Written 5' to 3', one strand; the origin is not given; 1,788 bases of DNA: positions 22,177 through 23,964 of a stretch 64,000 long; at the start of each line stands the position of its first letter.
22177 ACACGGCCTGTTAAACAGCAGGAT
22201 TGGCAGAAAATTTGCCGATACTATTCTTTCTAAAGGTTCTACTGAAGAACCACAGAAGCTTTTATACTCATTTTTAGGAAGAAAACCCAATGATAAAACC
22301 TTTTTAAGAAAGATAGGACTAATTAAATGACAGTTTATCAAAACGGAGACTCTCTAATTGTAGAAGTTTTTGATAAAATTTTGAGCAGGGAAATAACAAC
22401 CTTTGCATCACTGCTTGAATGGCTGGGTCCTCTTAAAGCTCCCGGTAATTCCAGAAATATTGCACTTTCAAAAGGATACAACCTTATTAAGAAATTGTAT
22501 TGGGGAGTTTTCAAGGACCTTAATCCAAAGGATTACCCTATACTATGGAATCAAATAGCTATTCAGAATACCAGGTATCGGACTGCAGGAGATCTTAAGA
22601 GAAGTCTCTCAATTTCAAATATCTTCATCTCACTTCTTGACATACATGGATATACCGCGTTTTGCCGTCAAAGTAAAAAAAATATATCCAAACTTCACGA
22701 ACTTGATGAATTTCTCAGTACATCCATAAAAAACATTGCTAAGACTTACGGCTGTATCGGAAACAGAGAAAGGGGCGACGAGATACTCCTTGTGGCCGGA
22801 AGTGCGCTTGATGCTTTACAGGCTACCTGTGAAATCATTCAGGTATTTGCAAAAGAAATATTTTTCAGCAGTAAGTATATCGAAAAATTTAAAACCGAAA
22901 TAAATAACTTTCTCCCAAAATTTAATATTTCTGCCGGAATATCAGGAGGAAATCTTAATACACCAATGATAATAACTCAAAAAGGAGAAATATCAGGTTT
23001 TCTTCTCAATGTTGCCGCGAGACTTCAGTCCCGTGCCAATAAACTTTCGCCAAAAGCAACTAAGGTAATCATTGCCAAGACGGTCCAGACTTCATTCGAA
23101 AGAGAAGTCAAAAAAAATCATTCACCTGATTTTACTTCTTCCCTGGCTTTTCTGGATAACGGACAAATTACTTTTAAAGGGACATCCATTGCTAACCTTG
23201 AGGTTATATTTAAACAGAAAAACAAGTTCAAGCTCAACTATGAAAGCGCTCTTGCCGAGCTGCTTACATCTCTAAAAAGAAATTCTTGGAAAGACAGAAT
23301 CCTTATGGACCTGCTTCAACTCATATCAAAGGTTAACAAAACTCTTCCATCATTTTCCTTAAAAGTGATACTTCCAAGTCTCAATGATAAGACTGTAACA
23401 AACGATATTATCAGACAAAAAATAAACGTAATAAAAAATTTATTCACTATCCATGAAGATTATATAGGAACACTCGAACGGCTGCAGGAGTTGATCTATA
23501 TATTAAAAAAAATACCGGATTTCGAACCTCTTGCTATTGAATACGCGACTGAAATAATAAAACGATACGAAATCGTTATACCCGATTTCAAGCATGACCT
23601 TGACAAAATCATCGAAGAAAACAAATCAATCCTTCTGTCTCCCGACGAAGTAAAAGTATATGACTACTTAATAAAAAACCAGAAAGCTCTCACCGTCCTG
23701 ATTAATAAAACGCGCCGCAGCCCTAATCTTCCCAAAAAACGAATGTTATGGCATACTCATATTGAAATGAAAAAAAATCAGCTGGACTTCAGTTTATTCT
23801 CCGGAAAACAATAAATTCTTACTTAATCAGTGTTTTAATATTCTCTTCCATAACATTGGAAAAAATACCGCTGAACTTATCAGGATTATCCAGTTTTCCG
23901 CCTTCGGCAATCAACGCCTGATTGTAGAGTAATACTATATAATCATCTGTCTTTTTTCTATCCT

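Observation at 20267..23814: M3 metallopeptidase lipoprotein translationally coupled to a class III nucleotidyl cyclase-domain protein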

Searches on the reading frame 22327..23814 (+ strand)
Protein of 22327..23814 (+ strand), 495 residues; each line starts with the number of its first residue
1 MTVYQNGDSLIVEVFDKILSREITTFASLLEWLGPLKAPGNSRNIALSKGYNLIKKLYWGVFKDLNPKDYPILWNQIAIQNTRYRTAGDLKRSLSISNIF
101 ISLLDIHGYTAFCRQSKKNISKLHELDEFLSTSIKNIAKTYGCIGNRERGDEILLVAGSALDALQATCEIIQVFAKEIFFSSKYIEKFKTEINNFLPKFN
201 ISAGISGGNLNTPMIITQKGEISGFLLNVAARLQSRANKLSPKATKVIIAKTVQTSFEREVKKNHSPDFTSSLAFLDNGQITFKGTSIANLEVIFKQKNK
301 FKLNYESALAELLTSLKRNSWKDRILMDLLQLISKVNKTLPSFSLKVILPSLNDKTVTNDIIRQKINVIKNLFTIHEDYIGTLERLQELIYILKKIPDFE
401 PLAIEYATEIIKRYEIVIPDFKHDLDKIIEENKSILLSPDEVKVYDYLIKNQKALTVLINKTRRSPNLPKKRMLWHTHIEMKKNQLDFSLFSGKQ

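Call 4: search_protein_families(library=pfam, proteins=[window:22327-23814:+], max_evalue=1)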
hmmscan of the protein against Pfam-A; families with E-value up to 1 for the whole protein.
window:22327-23814:+ (495 aa): 0 families

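Call 5: search_protein_families(library=ncbifam, proteins=[window:22327-23814:+], max_evalue=1)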
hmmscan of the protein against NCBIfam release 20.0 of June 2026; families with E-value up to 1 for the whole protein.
window:22327-23814:+ (495 aa): 1 family
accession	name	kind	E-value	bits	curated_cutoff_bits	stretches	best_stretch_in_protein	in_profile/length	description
NF009371.0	PRK12729.1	equivalog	0.023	15.2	145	0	236-271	21-55/127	flagellar hook-basal body protein FliE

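Call 6: find_homologous_proteins(query=window:22327-23811:+, max_evalue=0.001)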
Query window:22327-23811:+ (495 aa): 288 proteins with E <= 0.001 among 8000 candidates; the best 120 are listed.
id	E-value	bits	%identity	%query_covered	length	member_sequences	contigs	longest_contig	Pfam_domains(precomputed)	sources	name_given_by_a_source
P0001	0.0e+0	1081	100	100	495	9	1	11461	-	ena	-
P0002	4.6e-181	621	57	99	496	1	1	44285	-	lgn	-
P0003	8.0e-172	591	53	99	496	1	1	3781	-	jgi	-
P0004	6.0e-158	545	50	100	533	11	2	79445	-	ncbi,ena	-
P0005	1.8e-157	543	50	99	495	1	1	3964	-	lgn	-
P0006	8.5e-156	538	50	100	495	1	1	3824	-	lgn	-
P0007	7.6e-155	535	49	98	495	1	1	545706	-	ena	-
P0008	9.5e-147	508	47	98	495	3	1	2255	-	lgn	-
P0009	1.8e-146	507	50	97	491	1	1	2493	-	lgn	-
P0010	3.1e-146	506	50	97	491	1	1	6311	-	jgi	-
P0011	1.2e-144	501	49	97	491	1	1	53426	-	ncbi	-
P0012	1.3e-144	501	46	98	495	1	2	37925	-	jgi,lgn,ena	-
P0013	5.0e-136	473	44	99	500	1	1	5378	-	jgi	-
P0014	1.2e-134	468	43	99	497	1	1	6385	-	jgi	-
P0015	3.7e-134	466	42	99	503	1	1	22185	-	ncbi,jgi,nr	ncbi:MAG: hypothetical protein LBC99_08610 [Spirochaetota bacterium]|jgi:hypothetical protein|nr:hyp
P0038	3.5e-101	358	37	98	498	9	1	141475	-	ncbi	-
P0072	5.3e-98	347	37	97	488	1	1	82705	-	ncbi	-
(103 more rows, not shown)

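Call 7: search_solved_structures(query=window:22327-23811:+, max_evalue=10, show_alignments=3)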
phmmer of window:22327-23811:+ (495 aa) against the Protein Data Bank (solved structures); distinct sequences matched with E-value up to 10: 0.

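Call 10: search_solved_structures(query=A1, max_evalue=10, show_alignments=4)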
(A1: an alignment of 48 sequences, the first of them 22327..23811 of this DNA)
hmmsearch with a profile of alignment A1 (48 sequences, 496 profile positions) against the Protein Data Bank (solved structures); distinct sequences matched with E-value up to 10: 1.
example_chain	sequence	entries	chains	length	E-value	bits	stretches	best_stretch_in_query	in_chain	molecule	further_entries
4nn1_A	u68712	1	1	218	1.1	11.1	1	424-489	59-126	Transcriptional regulator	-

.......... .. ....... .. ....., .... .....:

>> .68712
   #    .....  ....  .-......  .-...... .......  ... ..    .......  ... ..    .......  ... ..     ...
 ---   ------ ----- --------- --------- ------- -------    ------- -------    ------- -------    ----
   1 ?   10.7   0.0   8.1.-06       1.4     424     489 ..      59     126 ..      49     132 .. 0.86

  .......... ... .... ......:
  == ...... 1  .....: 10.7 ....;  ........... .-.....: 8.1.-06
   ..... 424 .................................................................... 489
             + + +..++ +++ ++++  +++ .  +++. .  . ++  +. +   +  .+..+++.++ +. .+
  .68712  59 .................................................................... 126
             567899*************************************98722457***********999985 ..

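Call 11: find_encoding_contigs(protein=P0007, flank=8000, max_places=2)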
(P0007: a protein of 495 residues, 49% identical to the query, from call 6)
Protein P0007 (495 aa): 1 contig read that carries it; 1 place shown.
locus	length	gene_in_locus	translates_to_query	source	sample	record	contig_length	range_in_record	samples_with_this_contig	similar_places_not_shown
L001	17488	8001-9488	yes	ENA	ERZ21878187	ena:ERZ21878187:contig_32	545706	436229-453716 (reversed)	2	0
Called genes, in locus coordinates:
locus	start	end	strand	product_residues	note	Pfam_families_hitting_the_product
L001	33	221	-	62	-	PF13361:UvrD_C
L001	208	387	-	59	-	-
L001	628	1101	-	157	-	PF00580:UvrD-helicase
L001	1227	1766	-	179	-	PF00580:UvrD-helicase, PF13245:AAA_19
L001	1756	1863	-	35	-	-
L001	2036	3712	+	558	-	PF07244:POTRA (faint)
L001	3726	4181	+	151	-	PF22811:Zn_ribbon_NrdR, PF03477:ATP-cone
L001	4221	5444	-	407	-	PF07614:DUF1577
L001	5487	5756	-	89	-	PF01371:Trp_repressor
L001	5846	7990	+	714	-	PF01432:Peptidase_M3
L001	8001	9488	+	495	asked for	-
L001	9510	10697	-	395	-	PF00990:GGDEF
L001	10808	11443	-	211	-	PF13489:Methyltransf_23, PF07021:MetW, PF13847:Methyltransf_31, PF08241:Methyltransf_11, PF08242:Methyltransf_12, PF13649:Methyltransf_25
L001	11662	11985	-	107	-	-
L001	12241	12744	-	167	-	PF00583:Acetyltransf_1 (weak), PF13673:Acetyltransf_10 (weak), PF13508:Acetyltransf_7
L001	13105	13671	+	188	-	-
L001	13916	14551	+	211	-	PF01965:DJ-1_PfpI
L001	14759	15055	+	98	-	PF01527:HTH_Tnp_1, PF13384:HTH_23 (weak), PF13518:HTH_28 (weak), PF01381:HTH_3 (weak)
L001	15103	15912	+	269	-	PF13276:HTH_21, PF00665:rve, PF13683:rve_3, PF13333:rve_2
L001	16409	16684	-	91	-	PF12844:HTH_19 (weak), PF13560:HTH_31, PF01381:HTH_3, PF13413:HTH_25 (faint)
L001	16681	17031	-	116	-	PF05973:Gp49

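Call 12: find_encoding_contigs(protein=P0038, flank=8000, max_places=2)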
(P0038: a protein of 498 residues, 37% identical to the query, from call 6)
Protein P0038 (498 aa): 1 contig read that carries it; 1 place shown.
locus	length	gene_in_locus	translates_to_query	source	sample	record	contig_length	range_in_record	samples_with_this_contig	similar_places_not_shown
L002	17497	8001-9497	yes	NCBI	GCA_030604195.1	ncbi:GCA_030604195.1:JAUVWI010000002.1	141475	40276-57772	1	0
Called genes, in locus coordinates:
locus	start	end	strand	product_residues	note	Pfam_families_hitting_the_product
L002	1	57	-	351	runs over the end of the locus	PF07991:KARI_N, PF01450:KARI_C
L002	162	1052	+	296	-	PF00126:HTH_1, PF03466:LysR_substrate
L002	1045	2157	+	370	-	PF01555:N6_N4_Mtase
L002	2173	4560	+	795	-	PF01343:Peptidase_S49, PF25145:NfeD1b_N (faint), PF01972:SDH_protease (weak), PF01343:Peptidase_S49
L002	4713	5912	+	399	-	PF03480:DctP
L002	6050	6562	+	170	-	PF04290:DctQ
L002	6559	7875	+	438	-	PF06808:DctM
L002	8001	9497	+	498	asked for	-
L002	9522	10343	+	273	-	-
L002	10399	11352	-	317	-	PF01636:APH, PF01633:Choline_kinase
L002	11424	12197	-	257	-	PF00702:Hydrolase, PF13419:HAD_2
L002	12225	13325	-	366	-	PF00155:Aminotran_1_2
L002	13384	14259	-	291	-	PF01116:F_bP_aldolase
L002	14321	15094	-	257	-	PF00392:GntR, PF07702:UTRA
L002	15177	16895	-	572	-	PF00528:BPD_transp_1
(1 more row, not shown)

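Call 13: find_encoding_contigs(protein=P0072, flank=8000, max_places=2)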
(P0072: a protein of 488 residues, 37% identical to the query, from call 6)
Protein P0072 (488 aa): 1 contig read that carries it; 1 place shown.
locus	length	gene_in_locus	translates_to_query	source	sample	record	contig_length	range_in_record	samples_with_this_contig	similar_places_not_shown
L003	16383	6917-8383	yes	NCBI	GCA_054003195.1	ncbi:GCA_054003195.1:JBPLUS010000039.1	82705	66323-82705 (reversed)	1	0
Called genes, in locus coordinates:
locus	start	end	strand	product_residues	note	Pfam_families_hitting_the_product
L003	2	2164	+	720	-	?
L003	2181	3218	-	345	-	PF01263:Aldose_epim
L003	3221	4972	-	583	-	PF00004:AAA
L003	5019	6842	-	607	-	PF00672:HAMP, PF13487:HD_5, PF01966:HD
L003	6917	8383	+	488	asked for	-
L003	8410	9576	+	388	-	PF00702:Hydrolase, PF13419:HAD_2 (weak), PF00075:RNase_H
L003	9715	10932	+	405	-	PF00089:Trypsin, PF13365:Trypsin_2, PF00595:PDZ (faint), PF17820:PDZ_6 (faint), PF13180:PDZ_2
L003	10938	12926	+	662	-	PF04851:ResIII, PF17757:UvrB_inter, PF27431:UvrB_3rd, PF00271:Helicase_C, PF12344:UvrB, PF02151:UVR (weak)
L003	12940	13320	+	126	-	PF08239:SH3_3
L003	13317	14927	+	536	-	PF04286:DUF445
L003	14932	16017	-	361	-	PF02463:SMC_N (faint), PF00005:ABC_tran, PF13304:AAA_21 (weak)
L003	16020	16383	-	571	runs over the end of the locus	PF00528:BPD_transp_1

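Call 15: find_encoding_contigs(protein=P0004, flank=8000, max_places=2)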
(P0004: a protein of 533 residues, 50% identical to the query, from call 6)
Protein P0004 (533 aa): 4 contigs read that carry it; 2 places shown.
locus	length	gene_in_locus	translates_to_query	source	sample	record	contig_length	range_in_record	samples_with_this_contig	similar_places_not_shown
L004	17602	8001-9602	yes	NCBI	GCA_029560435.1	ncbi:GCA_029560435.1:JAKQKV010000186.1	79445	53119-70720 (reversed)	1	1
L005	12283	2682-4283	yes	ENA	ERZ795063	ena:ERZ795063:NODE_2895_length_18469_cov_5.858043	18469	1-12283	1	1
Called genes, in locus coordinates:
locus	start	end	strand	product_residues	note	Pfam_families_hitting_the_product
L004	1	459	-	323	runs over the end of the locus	PF00932:LTD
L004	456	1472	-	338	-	-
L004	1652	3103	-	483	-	PF01425:Amidase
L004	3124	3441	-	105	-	PF02686:GatC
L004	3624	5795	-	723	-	PF00580:UvrD-helicase, PF13245:AAA_19, PF13604:AAA_30 (faint), PF01443:Viral_helicase1 (faint), PF13361:UvrD_C, PF13538:UvrD_C_2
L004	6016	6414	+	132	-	PF03477:ATP-cone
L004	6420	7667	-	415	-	PF07614:DUF1577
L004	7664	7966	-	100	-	PF01371:Trp_repressor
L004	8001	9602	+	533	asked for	-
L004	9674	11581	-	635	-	PF02518:HATPase_c (weak), PF13589:HATPase_c_3, PF00183:HSP90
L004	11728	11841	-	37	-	-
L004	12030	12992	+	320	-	-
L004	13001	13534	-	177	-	-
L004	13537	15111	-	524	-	PF03853:YjeF_N, PF01256:Carb_kinase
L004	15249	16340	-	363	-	-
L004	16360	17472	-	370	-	-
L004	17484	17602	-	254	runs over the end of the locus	PF00977:His_biosynth, PF01207:Dus (faint), PF02581:TMP-TENI (faint), PF03060:NMO (faint)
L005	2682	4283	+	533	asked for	-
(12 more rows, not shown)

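Call 16: find_encoding_contigs(protein=P0002, flank=8000, max_places=2)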
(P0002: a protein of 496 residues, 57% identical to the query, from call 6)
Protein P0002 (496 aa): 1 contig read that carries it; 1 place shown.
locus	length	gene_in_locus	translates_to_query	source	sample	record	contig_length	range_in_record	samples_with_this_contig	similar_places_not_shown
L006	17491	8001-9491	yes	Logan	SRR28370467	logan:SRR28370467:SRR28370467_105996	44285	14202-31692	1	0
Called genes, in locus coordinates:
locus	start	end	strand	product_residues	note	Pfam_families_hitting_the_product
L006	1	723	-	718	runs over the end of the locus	PF00580:UvrD-helicase, PF13245:AAA_19, PF13361:UvrD_C, PF13538:UvrD_C_2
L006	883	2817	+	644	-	PF07244:POTRA (faint), PF01103:Omp85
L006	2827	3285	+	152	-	PF22811:Zn_ribbon_NrdR, PF03477:ATP-cone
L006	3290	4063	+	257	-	PF01887:SAM_HAT_N, PF20257:SAM_HAT_C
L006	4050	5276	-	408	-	PF07614:DUF1577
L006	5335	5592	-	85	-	PF01371:Trp_repressor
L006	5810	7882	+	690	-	PF01432:Peptidase_M3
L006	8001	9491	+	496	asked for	-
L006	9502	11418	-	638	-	PF02518:HATPase_c (weak), PF13589:HATPase_c_3, PF00183:HSP90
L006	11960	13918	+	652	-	PF12439:GDE_N, PF06202:GDE_C, PF22422:MGH1-like_GH (weak)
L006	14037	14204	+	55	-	-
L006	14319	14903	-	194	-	-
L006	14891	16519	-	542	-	PF03853:YjeF_N, PF01256:Carb_kinase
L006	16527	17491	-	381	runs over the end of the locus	-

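Call 17: find_encoding_contigs(protein=P0011, flank=8000, max_places=2)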
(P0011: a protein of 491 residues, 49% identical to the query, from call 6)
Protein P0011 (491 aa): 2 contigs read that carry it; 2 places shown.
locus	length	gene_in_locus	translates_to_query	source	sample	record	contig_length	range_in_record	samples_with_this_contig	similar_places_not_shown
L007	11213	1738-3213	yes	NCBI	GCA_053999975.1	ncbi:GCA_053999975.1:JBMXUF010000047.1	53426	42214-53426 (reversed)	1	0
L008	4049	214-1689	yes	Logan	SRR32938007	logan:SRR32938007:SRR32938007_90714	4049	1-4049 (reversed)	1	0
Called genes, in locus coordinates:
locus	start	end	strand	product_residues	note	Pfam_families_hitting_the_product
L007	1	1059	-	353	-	?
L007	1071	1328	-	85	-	PF01371:Trp_repressor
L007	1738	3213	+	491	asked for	-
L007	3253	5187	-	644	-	PF02518:HATPase_c (weak), PF13589:HATPase_c_3, PF00183:HSP90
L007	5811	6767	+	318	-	-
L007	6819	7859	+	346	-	-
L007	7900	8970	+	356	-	-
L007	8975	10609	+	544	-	PF03853:YjeF_N, PF01256:Carb_kinase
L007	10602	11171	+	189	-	-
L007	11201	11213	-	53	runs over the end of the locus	-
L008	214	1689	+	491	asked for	-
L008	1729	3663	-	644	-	PF02518:HATPase_c (weak), PF13589:HATPase_c_3, PF00183:HSP90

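Call 22: search_protein_families(library=pfam, alignment_id=A1, max_evalue=10)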
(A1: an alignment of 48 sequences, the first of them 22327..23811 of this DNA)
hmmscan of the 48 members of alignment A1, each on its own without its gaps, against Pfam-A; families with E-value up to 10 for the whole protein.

A. member 1, window:22327-23811:+ (495 aa): 0 families

B. families by the number of members that match (of 48 scanned): 33 families (the first 25 are shown)
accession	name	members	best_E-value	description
PF12998.12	ING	4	0.0045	Inhibitor of growth proteins N-terminal histone-binding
PF20893.2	DUF6845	3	0.04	Domain of unknown function (DUF6845)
PF17446.7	LtuA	3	0.099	Late transcription unit A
PF00211.25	Guanylate_cyc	2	0.0011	Adenylate and Guanylate cyclase catalytic domain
PF25569.1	TPR_ZFYVE26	2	0.04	ZFYVE26-like, TPR repeats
PF16891.10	STPPase_N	2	0.076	Serine-threonine protein phosphatase N-terminal domain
PF14918.11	MTBP_N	1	0.0049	MDM2-binding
PF17772.7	zf-MYST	1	0.02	MYST family zinc finger domain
PF07768.16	PVL_ORF50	1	0.027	PVL ORF-50-like family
PF22421.1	SYY_C-terminal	1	0.028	Tyrosine--tRNA ligase SYY-like C-terminal domain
PF21109.2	Stonustoxin_helical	1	0.047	Stonustoxin helical domain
PF04444.19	Dioxygenase_N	1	0.051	Catechol dioxygenase N terminus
PF08771.16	FRB_dom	1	0.075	FKBP12-rapamycin binding domain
PF16775.10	ZoocinA_TRD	1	0.079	Target recognition domain of lytic exoenzyme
PF13911.12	AhpC-TSA_2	1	0.084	AhpC/TSA antioxidant enzyme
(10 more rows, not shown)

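Call 23: predict_structure(alignment_id=A1)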
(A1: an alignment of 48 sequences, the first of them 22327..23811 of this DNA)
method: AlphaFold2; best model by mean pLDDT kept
length: 495 residues; sequences in the alignment: 48
mean_pLDDT: 87.2   pTM: 0.85
mean pLDDT of the five models: 87.2, 86.9, 86.4, 86.1, 84.9
residues with pLDDT >= 90: 272; 70-90: 178; 50-70: 44; < 50: 1
segments of 3 or more residues with pLDDT < 50: none
pLDDT, mean of each block of 10 residues (from residue 1): 77 95 94 86 91 93 92 90 90 71 90 78 79 88 86 92 93 85 63 71 89 70 83 92 93 93 76 91 84 92 96 95 96 96 86 80 96 94 95 93 95 95 92 87 81 71 83 94 89 62
secondary structure, 60 per line:
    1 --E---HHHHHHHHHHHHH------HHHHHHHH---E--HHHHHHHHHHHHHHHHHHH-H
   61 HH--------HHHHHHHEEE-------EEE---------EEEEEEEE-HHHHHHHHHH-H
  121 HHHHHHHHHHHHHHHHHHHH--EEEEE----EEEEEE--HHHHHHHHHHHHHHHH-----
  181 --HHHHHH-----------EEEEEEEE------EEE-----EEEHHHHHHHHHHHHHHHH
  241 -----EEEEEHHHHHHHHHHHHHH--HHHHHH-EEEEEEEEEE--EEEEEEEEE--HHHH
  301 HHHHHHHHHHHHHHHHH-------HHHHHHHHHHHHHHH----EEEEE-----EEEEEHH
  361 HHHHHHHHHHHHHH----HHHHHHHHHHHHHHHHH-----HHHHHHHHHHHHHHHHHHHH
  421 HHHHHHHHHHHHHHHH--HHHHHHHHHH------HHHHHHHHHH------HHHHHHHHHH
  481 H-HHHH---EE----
elements in order: H7-19 H26-33 H40-58 H71-77 E78-80 E88-90 E100-107 H109-118 H120-140 E143-147 E152-157 H160-175 H183-188 E200-207 E214-216 E222-224 H225-240 E246-250 H251-264 H267-272 E274-283 E286-294 H297-317 H325-339 E344-348 E354-358 H359-374 H379-395 H401-436 H439-448 H455-464 H471-481 H483-486
